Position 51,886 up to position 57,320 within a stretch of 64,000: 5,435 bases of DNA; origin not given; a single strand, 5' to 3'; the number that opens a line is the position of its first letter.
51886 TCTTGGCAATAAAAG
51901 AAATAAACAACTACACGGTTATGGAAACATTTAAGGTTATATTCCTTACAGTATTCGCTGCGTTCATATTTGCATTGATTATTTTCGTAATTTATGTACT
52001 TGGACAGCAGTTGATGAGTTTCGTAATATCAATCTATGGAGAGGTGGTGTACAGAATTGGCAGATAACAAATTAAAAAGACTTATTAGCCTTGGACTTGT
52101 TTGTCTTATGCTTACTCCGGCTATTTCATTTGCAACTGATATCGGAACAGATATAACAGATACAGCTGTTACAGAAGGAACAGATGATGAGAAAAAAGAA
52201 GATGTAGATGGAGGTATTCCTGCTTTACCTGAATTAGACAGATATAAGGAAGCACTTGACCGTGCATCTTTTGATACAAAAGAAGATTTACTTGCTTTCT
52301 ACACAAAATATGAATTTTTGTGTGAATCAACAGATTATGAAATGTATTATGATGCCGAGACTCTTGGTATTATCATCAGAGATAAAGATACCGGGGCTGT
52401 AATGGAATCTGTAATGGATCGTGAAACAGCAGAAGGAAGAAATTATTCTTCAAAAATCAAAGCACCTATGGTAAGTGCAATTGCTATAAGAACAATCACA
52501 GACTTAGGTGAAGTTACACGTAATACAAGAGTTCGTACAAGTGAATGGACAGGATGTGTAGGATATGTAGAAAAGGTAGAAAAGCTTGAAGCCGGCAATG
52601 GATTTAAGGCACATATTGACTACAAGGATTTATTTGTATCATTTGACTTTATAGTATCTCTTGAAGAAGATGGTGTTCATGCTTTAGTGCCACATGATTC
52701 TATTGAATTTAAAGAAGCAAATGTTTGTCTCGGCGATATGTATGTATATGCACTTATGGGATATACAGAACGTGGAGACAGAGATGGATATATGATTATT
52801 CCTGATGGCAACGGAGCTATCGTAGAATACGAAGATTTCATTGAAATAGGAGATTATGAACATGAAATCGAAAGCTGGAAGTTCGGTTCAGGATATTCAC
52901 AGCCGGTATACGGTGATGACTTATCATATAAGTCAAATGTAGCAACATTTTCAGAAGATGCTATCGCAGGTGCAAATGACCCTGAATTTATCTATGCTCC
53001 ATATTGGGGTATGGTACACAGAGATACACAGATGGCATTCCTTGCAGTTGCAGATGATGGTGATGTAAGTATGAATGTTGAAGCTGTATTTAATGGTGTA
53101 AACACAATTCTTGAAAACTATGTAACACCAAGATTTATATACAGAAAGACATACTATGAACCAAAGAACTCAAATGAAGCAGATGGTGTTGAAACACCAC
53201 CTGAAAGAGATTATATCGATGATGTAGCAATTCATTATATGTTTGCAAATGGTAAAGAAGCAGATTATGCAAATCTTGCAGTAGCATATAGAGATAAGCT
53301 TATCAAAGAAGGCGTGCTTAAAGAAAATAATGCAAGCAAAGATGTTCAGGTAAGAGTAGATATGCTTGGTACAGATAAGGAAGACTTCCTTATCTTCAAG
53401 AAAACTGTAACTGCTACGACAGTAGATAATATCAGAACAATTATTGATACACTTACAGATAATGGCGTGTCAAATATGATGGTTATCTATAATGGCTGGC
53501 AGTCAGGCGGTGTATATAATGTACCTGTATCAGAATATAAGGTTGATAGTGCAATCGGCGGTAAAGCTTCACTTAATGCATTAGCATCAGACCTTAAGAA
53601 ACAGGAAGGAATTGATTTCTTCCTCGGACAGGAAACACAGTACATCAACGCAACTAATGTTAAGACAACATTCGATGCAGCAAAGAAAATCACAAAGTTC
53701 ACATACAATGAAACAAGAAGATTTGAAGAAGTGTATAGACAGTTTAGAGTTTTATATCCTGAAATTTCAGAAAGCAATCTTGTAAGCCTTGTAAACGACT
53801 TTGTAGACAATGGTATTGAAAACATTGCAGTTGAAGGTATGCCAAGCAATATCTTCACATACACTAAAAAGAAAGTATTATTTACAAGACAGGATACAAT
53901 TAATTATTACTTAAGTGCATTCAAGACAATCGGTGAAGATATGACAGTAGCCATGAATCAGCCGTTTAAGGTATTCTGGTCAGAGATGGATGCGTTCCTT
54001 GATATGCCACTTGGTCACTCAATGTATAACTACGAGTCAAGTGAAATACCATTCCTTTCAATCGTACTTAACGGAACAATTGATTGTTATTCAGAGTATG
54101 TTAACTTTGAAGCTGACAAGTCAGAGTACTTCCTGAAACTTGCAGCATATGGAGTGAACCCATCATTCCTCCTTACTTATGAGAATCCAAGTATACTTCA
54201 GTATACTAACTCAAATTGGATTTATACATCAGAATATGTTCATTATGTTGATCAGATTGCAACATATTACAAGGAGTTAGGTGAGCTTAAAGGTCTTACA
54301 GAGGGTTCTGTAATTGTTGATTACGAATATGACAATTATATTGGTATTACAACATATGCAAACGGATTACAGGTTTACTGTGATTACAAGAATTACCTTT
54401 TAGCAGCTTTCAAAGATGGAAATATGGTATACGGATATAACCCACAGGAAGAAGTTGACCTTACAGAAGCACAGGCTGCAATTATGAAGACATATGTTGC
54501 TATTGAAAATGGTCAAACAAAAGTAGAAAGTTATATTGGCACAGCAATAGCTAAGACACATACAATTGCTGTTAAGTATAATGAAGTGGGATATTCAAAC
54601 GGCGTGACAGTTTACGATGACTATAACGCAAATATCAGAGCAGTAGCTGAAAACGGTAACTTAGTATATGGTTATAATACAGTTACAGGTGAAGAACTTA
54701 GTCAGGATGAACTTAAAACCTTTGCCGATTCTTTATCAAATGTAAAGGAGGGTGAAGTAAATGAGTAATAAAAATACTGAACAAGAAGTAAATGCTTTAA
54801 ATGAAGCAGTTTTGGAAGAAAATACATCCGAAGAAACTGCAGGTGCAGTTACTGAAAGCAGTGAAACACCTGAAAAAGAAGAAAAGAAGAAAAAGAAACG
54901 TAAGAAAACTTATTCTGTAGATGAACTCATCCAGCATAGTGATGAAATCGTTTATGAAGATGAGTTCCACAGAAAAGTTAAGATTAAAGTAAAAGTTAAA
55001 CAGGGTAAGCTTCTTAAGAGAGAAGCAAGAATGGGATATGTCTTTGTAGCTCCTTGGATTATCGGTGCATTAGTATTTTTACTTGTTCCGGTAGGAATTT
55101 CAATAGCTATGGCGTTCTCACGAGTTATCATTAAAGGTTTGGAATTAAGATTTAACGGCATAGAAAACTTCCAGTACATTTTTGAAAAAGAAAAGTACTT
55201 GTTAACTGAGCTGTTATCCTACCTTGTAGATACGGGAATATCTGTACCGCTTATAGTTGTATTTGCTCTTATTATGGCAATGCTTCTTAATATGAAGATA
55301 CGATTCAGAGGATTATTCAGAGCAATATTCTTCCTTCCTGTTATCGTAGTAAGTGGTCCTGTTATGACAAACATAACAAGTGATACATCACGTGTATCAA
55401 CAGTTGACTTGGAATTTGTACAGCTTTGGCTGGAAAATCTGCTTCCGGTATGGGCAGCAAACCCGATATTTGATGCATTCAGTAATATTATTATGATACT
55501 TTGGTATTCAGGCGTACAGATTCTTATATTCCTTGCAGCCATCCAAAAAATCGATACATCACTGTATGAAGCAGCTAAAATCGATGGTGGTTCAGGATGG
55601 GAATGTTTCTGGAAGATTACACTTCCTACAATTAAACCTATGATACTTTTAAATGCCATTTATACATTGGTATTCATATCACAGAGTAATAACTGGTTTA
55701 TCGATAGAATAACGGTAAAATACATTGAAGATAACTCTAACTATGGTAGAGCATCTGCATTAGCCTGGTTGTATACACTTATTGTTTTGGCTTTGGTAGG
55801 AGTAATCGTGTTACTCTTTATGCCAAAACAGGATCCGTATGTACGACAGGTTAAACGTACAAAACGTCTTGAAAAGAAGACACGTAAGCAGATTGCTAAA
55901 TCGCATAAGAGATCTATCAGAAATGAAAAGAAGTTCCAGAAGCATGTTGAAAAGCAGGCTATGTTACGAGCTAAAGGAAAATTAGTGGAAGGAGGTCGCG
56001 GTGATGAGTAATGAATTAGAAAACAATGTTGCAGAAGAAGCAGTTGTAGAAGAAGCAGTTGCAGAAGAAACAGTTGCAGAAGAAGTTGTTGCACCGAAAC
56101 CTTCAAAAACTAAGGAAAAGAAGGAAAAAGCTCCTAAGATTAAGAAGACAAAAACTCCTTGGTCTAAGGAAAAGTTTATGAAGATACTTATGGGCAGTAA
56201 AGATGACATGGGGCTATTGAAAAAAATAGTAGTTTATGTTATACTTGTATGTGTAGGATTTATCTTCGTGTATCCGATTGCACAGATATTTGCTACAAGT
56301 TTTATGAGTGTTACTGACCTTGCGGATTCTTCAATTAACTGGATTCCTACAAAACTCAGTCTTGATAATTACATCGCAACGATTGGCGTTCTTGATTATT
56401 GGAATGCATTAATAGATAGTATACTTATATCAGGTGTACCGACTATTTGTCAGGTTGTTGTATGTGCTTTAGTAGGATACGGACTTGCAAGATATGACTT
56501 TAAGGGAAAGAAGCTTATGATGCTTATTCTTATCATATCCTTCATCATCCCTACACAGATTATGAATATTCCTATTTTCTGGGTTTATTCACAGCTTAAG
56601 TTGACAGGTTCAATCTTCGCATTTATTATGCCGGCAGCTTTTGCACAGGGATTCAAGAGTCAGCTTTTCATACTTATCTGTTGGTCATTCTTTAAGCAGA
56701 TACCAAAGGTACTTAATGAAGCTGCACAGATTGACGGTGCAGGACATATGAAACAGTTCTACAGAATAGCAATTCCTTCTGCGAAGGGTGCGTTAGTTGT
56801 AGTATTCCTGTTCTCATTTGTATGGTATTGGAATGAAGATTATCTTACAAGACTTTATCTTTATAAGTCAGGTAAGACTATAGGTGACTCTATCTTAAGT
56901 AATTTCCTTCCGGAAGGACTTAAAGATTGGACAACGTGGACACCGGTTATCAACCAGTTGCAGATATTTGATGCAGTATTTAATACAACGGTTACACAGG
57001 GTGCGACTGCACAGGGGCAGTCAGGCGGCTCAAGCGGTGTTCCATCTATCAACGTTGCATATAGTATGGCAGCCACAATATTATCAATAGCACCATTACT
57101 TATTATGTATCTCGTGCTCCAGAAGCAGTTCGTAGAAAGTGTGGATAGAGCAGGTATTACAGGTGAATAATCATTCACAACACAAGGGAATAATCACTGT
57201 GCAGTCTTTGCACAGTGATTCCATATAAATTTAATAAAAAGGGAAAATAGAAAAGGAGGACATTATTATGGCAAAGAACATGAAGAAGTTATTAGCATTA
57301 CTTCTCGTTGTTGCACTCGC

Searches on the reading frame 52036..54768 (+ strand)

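Call 61: search_protein_families(library=pfam, proteins=[window:52036-54768:+], max_evalue=0.00001)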
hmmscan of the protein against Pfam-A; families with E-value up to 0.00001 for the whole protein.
window:52036-54768:+ (910 aa): 1 family
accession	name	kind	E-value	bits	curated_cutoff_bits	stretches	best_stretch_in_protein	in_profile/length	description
PF18952.6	DUF5696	-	3.7e-133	445.6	25.6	1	187-787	8-598/612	Family of unknown function (DUF5696)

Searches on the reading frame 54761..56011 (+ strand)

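Call 61: search_protein_families(library=pfam, proteins=[window:54761-56011:+], max_evalue=0.00001)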
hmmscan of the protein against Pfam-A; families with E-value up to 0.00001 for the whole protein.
window:54761-56011:+ (416 aa): 1 family
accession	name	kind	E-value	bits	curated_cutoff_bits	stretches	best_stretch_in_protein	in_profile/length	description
PF00528.27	BPD_transp_1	-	1.3e-08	35.2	26.4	1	148-306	16-121/184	Binding-protein-dependent transport system inner membrane component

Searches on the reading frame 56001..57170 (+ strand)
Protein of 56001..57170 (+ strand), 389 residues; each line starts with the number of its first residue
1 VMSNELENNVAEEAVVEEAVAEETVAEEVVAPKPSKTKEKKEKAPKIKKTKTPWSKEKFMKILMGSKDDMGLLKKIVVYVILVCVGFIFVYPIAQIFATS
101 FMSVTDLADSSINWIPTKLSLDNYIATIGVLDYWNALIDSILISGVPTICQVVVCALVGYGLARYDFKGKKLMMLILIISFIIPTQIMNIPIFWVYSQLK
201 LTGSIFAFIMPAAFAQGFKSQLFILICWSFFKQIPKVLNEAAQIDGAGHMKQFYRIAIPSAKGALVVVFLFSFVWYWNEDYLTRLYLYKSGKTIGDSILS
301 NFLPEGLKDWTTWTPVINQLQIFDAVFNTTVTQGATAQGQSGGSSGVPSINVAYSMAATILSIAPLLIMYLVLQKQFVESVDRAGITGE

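Call 61: search_protein_families(library=pfam, proteins=[window:56001-57170:+], max_evalue=0.00001)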
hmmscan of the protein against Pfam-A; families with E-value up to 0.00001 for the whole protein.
window:56001-57170:+ (389 aa): 1 family
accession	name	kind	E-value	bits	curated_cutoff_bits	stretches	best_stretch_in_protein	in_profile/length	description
PF00528.27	BPD_transp_1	-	1.7e-09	38.1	26.4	1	157-378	3-179/184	Binding-protein-dependent transport system inner membrane component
